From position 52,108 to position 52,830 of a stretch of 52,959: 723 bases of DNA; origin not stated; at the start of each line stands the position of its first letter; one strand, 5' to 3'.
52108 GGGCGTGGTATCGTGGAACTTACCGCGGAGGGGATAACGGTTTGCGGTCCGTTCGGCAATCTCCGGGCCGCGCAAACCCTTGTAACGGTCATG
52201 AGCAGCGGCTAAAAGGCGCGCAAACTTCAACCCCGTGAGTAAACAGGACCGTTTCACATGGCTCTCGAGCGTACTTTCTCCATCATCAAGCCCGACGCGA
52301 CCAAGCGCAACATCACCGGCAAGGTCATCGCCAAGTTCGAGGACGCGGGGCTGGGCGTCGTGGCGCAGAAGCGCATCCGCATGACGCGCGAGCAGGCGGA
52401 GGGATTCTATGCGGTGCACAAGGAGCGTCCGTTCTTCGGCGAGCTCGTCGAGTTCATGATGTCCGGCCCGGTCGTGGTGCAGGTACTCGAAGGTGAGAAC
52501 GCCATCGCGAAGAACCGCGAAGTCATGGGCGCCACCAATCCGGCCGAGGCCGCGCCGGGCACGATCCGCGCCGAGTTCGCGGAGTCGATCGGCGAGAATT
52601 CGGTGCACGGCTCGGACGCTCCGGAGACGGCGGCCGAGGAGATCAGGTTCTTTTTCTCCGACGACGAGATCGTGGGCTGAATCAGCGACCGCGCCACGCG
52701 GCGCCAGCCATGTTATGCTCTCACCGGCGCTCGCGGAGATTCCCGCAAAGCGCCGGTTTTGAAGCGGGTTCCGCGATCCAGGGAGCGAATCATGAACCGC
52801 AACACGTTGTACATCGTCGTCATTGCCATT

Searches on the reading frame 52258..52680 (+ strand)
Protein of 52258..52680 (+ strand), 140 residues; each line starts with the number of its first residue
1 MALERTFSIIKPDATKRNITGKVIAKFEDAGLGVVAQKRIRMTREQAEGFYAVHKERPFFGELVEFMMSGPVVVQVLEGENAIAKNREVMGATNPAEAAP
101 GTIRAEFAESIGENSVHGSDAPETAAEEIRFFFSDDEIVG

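Call 65: search_protein_families(library=pfam, proteins=[window:52258-52680:+], max_evalue=0.00001)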
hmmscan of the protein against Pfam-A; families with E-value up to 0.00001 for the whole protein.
window:52258-52680:+ (140 aa): 1 family
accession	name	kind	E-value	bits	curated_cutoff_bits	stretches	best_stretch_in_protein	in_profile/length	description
PF00334.24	NDK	-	7e-58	194.7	27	1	4-138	1-135/135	Nucleoside diphosphate kinase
